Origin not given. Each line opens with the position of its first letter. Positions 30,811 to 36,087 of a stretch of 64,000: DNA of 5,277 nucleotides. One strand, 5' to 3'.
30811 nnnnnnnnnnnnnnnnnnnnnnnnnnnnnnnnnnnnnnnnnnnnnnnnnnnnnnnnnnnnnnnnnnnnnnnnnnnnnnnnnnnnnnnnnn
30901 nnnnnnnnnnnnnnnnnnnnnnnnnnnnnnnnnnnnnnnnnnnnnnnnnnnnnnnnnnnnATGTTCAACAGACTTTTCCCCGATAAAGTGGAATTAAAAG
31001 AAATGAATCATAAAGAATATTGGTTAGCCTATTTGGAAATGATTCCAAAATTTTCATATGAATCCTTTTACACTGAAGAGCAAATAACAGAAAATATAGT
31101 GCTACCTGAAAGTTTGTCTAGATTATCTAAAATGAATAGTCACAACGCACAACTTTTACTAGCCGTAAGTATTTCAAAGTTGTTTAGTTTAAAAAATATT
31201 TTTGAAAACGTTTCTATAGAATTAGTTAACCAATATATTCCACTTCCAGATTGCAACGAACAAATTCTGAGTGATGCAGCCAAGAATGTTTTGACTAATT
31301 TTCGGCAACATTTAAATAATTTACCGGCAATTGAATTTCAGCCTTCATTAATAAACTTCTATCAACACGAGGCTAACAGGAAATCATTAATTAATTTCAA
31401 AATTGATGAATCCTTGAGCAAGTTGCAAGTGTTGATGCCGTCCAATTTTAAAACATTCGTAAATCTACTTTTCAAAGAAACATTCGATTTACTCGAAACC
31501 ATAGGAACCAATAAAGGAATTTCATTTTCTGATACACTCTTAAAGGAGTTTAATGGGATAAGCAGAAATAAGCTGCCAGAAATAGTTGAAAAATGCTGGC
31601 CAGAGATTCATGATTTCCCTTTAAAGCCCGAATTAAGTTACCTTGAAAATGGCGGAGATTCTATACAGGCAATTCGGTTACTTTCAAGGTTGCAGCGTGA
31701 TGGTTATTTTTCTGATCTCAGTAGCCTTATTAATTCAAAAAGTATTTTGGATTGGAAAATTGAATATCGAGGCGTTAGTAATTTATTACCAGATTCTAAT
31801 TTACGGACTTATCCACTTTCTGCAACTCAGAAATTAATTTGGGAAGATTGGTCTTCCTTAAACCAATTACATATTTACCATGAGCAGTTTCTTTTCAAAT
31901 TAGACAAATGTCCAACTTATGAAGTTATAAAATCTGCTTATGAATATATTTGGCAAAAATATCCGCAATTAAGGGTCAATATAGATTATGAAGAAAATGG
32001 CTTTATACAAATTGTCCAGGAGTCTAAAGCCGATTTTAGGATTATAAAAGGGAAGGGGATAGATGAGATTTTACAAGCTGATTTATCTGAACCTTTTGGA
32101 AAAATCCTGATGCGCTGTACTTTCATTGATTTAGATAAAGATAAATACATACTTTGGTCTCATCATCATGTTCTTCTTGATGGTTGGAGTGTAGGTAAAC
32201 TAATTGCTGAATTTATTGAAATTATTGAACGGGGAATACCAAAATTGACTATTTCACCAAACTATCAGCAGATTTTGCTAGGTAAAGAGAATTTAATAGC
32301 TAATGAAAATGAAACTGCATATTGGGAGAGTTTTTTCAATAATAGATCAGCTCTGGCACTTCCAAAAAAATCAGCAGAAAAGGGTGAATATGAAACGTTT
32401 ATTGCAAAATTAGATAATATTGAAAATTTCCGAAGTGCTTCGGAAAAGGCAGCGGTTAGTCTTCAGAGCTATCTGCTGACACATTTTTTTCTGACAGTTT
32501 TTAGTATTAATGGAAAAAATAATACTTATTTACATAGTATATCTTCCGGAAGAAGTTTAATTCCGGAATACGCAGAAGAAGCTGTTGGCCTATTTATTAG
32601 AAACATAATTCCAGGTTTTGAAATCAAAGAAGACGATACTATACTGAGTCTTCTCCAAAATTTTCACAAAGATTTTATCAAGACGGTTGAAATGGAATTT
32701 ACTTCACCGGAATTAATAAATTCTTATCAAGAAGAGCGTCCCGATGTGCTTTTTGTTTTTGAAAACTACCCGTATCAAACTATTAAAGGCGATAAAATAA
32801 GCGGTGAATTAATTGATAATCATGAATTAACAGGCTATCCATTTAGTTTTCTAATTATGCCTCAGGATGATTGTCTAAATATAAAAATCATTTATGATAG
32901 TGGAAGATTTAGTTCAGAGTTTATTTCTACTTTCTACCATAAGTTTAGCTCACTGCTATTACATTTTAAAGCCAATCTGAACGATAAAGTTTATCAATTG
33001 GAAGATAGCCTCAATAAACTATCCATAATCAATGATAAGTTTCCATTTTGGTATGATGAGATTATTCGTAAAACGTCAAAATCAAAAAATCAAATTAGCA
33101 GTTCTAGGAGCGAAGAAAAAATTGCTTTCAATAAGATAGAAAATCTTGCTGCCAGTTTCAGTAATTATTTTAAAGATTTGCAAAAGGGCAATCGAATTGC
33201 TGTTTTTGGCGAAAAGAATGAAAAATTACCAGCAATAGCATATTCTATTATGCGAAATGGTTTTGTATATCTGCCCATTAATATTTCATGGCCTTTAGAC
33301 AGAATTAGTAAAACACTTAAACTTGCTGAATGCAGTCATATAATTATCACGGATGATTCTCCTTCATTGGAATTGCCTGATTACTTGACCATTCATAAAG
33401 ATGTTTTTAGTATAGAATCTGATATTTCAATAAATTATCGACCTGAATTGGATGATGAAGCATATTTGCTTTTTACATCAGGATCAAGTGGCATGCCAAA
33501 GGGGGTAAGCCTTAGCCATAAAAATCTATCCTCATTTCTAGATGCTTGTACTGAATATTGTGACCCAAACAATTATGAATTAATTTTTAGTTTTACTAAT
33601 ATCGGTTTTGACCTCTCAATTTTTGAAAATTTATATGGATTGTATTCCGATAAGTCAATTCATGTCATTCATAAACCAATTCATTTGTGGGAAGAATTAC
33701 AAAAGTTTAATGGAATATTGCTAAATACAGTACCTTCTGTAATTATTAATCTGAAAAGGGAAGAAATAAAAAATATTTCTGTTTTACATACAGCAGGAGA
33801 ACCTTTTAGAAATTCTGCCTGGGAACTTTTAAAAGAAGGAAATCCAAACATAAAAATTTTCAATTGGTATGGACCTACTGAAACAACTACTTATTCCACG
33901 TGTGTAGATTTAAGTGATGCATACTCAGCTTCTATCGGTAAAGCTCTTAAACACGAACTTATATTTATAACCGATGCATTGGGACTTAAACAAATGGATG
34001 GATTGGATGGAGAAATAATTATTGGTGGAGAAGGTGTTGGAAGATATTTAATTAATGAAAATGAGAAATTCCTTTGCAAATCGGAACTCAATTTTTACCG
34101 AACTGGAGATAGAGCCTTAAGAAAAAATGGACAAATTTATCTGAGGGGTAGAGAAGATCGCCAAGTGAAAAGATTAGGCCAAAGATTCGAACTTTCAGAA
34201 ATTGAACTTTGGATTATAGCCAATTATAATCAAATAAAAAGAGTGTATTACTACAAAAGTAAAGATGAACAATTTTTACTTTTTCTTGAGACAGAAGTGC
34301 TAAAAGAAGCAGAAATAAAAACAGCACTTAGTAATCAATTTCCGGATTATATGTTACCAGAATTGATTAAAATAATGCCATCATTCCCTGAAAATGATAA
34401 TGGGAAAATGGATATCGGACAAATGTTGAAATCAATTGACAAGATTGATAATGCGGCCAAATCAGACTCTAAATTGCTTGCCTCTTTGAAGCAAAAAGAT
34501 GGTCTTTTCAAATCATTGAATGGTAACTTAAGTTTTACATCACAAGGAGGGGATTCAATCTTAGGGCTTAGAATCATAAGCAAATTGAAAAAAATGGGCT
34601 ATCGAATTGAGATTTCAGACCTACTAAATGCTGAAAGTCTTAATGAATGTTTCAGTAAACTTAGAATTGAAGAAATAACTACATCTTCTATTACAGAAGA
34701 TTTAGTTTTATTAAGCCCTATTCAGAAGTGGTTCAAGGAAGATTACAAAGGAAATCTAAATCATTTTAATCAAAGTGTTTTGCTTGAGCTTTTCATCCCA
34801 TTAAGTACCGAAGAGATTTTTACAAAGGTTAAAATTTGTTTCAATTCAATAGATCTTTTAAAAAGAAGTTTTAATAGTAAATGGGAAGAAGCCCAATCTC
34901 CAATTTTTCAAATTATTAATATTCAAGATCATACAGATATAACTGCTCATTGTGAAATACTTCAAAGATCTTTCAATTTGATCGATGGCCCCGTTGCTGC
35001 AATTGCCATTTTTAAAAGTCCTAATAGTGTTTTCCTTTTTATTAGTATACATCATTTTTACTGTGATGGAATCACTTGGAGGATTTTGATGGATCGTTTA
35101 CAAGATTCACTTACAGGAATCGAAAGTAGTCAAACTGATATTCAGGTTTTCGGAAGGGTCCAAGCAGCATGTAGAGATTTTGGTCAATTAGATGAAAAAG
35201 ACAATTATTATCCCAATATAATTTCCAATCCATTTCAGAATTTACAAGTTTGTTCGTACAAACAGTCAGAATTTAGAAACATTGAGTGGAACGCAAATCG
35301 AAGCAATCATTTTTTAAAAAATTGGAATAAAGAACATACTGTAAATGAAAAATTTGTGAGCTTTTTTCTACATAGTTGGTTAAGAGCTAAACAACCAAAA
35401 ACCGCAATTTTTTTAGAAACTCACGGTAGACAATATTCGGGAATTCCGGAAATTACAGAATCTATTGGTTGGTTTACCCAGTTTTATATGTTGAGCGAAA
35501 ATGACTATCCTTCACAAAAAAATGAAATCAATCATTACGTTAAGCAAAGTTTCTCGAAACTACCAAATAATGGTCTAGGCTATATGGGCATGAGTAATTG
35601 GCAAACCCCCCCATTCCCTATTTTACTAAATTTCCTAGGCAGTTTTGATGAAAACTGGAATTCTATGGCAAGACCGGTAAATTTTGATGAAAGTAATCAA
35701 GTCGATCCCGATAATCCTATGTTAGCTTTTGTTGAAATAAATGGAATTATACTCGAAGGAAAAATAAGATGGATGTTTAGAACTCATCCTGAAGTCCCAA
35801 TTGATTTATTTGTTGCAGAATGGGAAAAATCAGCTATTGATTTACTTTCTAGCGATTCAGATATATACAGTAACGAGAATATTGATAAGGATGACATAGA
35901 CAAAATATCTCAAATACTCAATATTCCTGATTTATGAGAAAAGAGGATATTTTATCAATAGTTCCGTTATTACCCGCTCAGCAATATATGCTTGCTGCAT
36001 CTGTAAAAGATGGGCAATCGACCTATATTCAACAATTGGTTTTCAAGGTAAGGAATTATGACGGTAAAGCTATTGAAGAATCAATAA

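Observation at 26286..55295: A ~29-kb, 13-gene NRPS biosynthetic gene cluster on a single strand, the dominant accessory system in the window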

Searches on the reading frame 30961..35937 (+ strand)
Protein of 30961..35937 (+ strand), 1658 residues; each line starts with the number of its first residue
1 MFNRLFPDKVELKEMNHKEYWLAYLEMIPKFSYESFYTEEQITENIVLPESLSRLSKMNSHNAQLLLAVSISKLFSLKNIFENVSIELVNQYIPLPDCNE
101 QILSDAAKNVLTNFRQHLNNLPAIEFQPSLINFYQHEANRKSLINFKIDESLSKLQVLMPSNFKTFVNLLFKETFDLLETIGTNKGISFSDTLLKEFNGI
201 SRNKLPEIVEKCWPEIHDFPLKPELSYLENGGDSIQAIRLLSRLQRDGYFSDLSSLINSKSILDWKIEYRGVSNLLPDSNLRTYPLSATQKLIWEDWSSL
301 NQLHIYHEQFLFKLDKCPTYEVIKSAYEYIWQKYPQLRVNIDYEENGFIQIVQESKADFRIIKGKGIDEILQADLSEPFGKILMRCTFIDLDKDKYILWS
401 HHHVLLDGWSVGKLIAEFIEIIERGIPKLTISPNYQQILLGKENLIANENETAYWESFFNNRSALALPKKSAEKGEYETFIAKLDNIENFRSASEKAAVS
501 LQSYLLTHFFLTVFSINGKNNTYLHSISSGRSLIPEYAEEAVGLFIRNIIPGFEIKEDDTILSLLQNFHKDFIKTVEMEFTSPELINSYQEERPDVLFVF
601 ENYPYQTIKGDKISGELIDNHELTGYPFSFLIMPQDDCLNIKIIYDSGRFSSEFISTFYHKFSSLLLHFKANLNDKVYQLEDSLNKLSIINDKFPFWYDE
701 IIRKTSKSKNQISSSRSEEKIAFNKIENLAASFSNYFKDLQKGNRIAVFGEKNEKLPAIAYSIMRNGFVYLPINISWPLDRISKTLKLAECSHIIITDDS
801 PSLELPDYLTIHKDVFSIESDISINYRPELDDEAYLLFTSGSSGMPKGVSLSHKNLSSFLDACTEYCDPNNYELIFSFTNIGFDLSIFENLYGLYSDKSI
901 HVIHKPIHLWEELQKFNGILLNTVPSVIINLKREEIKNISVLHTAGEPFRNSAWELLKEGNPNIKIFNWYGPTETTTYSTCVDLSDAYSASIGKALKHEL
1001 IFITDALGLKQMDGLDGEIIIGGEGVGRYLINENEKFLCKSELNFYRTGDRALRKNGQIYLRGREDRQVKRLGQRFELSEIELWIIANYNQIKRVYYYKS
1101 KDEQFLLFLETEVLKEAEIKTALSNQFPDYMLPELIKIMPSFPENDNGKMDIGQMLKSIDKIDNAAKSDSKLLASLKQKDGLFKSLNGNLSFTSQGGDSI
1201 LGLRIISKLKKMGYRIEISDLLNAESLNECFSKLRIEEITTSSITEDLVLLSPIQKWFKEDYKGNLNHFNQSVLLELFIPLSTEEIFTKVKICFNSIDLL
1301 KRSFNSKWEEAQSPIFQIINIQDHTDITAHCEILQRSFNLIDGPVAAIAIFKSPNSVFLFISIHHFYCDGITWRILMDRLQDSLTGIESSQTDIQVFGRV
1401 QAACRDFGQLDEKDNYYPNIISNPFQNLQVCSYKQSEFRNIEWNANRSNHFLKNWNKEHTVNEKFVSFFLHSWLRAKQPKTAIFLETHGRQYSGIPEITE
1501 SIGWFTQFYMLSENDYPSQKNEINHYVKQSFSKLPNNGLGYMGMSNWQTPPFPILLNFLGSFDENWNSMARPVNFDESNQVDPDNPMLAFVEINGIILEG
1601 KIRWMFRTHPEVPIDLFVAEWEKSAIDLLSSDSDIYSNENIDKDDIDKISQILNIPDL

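Call 4: search_protein_families(library=pfam, proteins=[window:30961-35937:+], max_evalue=0.01)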
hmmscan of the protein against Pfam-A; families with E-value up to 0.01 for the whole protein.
window:30961-35937:+ (1658 aa): 3 families
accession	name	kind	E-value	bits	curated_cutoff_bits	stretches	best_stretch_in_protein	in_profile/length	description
PF00668.25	Condensation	-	9.3e-54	183.3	30.6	2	282-680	3-444/456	Condensation domain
PF00501.34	AMP-binding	-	1.1e-41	143.4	29.9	1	717-1028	18-381/384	AMP-binding enzyme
PF00550.31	PP-binding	-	5.9e-07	30.1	20.8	0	1187-1229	19-62/67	Phosphopantetheine attachment site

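Call 26: find_homologous_proteins(query=window:30961-35937:+, max_evalue=1e-50)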
Query window:30961-35937:+ (1658 aa): 643 proteins with E <= 1e-50 among 8000 candidates; the best 120 are listed.
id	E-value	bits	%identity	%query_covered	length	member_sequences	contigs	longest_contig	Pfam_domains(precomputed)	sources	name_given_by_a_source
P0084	0.0e+0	3777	100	100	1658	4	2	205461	PF00668.26,PF00550.32,PF00501.35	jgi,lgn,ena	-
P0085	0.0e+0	2752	72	99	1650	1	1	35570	PF00668.26,PF00550.32,PF00501.35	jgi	-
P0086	0.0e+0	2745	72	99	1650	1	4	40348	PF00668.26,PF00550.32,PF00501.35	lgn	-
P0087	0.0e+0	2652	70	99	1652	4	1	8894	PF00668.26,PF00550.32,PF00501.35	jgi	jgi:iturin family lipopeptide synthetase B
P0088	0.0e+0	2618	69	99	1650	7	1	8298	PF00668.26,PF00550.32,PF00501.35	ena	-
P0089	0.0e+0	2612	69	99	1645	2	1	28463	PF00668.26,PF00550.32,PF00501.35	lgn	-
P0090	0.0e+0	2597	68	99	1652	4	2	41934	PF00668.26,PF00550.32,PF00501.35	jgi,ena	jgi:iturin family lipopeptide synthetase B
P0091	0.0e+0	2557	67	99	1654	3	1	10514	PF00668.26,PF00501.35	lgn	-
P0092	0.0e+0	2385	63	99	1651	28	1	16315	PF00668.26,PF00550.32,PF00501.35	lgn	-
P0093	0.0e+0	2381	64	97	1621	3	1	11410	PF00668.26,PF00550.32,PF00501.35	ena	-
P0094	0.0e+0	2347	62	99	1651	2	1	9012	PF00668.26,PF00550.32,PF00501.35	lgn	-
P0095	0.0e+0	1965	52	99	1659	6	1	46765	PF00668.26,PF00550.32,PF00501.35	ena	-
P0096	0.0e+0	1764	50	99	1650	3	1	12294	PF00668.26,PF00550.32,PF00501.35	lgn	-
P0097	0.0e+0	1495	42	99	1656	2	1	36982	PF00668.26,PF00550.32,PF00501.35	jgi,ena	-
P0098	0.0e+0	1233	39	99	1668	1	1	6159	PF00668.26,PF00550.32,PF00501.35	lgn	-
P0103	0.0e+0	1205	38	99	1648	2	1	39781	PF00668.26,PF00550.32,PF00501.35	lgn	-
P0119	2.4e-214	733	36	36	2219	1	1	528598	PF00668.26,PF00550.32,PF00501.35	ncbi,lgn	-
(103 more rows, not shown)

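Call 27: find_encoding_contigs(protein=P0103, flank=10000, max_places=1)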
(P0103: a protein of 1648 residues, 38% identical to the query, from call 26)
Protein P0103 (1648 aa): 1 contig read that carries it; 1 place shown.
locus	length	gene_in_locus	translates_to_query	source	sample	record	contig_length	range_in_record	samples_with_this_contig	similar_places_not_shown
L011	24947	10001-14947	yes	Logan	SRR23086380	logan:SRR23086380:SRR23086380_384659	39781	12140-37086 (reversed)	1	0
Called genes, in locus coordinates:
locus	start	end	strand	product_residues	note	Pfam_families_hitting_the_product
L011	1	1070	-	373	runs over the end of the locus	PF11199:DUF2891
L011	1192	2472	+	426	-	PF05496:RuvB_N, PF01078:Mg_chelatase (faint), PF00004:AAA, PF07728:AAA_5, PF13173:AAA_14 (faint), PF00158:Sigma54_activat (weak), PF16193:AAA_assoc_2, PF12002:MgsA_C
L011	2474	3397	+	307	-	PF03279:Lip_A_acyltrans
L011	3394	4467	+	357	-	PF25852:DUF6242_C (faint), PF02012:BNR (faint), PF15902:Sortilin-Vps10 (weak)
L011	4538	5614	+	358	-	PF00155:Aminotran_1_2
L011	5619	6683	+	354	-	PF13669:Glyoxalase_4 (faint), PF00903:Glyoxalase (weak)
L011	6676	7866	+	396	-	PF01565:FAD_binding_4, PF02913:FAD-oxidase_C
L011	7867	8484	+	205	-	PF01648:ACPS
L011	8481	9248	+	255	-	PF05721:PhyH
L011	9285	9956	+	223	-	-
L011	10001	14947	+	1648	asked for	PF00550:PP-binding (faint), PF00668:Condensation, PF00501:AMP-binding, PF00668:Condensation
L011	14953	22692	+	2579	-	PF00668:Condensation, PF00501:AMP-binding, PF00668:Condensation, PF00501:AMP-binding, PF00668:Condensation, PF00550:PP-binding, PF00975:Thioesterase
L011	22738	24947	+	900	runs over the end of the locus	PF00501:AMP-binding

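Call 28: find_encoding_contigs(protein=P0097, flank=10000, max_places=1)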
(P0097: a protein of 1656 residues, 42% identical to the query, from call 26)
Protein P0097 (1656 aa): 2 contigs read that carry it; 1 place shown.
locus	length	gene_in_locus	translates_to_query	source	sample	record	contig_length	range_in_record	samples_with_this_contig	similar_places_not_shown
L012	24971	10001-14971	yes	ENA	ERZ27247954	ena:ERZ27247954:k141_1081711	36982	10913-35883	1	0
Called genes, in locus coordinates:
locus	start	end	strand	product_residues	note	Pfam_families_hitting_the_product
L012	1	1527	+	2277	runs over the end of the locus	PF00668:Condensation (weak), PF00501:AMP-binding, PF13193:AMP-binding_C (faint), PF00668:Condensation, PF00501:AMP-binding, PF00550:PP-binding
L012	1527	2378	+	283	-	PF04389:Peptidase_M28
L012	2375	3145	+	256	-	PF13489:Methyltransf_23, PF13847:Methyltransf_31 (weak), PF08241:Methyltransf_11 (weak), PF08242:Methyltransf_12 (weak), PF13649:Methyltransf_25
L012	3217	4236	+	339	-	PF05721:PhyH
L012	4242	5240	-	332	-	-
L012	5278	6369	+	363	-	PF00155:Aminotran_1_2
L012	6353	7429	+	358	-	PF00903:Glyoxalase (faint), PF13669:Glyoxalase_4 (faint)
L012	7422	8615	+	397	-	PF01565:FAD_binding_4, PF02913:FAD-oxidase_C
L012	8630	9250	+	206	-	PF01648:ACPS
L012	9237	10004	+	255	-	PF05721:PhyH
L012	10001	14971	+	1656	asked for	PF00550:PP-binding (weak), PF00668:Condensation, PF00501:AMP-binding, PF00668:Condensation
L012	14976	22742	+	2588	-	PF00668:Condensation, PF00501:AMP-binding, PF00668:Condensation, PF00501:AMP-binding, PF00668:Condensation, PF00550:PP-binding (weak), PF00975:Thioesterase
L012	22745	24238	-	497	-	-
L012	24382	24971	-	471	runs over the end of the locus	PF00067:p450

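Call 29: find_encoding_contigs(protein=P0095, flank=10000, max_places=1)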
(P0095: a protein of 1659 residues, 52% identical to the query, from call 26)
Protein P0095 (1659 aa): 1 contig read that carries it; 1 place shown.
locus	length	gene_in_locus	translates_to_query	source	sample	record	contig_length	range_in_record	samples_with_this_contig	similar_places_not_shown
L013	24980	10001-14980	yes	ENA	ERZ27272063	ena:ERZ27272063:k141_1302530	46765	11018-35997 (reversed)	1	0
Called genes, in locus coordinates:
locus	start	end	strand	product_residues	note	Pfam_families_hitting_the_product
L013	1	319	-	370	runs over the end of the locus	PF00154:RecA_N, PF06745:ATPase (weak), PF08423:Rad51, PF21096:RecA_C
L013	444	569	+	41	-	-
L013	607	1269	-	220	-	PF02602:HEM4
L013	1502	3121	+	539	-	PF01244:Peptidase_M19 (faint)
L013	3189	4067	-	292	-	PF03755:YicC-like_N, PF08340:YicC-like_C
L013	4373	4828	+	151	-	-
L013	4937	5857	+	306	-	-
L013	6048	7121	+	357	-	PF00155:Aminotran_1_2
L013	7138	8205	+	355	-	PF00903:Glyoxalase (weak), PF13669:Glyoxalase_4 (weak)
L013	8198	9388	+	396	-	PF01565:FAD_binding_4, PF02913:FAD-oxidase_C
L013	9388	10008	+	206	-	PF22624:AASDHPPT_N (weak), PF01648:ACPS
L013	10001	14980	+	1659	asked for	PF00550:PP-binding (faint), PF00668:Condensation, PF00501:AMP-binding, PF00668:Condensation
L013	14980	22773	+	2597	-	-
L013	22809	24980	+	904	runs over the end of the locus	PF00501:AMP-binding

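Call 79: find_encoding_contigs(protein=P0119, flank=10000, max_places=1)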
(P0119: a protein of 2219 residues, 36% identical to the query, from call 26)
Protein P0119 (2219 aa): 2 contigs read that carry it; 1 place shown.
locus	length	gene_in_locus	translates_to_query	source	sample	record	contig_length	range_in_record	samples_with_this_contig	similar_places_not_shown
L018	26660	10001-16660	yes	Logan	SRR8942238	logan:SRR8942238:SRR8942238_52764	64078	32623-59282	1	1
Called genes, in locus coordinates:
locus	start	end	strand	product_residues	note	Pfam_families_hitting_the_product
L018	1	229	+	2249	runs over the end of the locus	PF00668:Condensation, PF00501:AMP-binding, PF00550:PP-binding (weak), PF00668:Condensation, PF00501:AMP-binding, PF13193:AMP-binding_C (weak), PF00550:PP-binding (weak)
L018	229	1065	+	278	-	PF04389:Peptidase_M28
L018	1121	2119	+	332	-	PF05721:PhyH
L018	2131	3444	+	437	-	PF01425:Amidase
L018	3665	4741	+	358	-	PF00155:Aminotran_1_2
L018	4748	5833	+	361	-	PF13669:Glyoxalase_4 (faint), PF00903:Glyoxalase (weak)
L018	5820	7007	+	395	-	PF00941:FAD_binding_5 (faint), PF01565:FAD_binding_4, PF02913:FAD-oxidase_C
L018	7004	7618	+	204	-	PF01648:ACPS (weak)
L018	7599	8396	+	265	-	PF05721:PhyH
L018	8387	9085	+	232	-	-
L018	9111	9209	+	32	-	-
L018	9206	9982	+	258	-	PF08241:Methyltransf_11 (weak), PF13649:Methyltransf_25 (weak)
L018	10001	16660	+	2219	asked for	PF00550:PP-binding (faint), PF00668:Condensation, PF00501:AMP-binding, PF00668:Condensation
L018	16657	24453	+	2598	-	PF00668:Condensation, PF00501:AMP-binding, PF00668:Condensation, PF00501:AMP-binding, PF00668:Condensation, PF00550:PP-binding (weak)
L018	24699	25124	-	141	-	PF06210:DUF1003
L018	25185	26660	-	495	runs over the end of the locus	PF04244:DPRP, PF03441:FAD_binding_7 (weak)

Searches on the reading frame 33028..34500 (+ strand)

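Call 11: search_protein_families(library=pfam, proteins=[window:33028-34500:+], max_evalue=1)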
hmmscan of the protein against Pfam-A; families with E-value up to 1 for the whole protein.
window:33028-34500:+ (491 aa): 2 families
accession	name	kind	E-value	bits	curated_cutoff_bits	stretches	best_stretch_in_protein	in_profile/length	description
PF00501.34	AMP-binding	-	8.1e-43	147.1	29.9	1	28-339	18-381/384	AMP-binding enzyme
PF13193.12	AMP-binding_C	-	0.22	12.9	24.5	1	426-460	42-76/76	AMP-binding enzyme C-terminal domain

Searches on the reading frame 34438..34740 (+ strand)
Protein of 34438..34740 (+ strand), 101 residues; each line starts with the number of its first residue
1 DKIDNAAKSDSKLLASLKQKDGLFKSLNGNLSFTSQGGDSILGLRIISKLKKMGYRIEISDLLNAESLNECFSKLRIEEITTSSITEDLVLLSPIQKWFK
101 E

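Call 11: search_protein_families(library=pfam, proteins=[window:34438-34740:+], max_evalue=1)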
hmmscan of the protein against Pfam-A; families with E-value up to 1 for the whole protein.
window:34438-34740:+ (101 aa): 2 families
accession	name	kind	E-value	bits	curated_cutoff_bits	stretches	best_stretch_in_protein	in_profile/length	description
PF00550.31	PP-binding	-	0.00013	22.6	20.8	1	27-70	18-62/67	Phosphopantetheine attachment site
PF04760.21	IF2_N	-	0.25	11.6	25.3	1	45-69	19-44/53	Translation initiation factor IF-2, N-terminal region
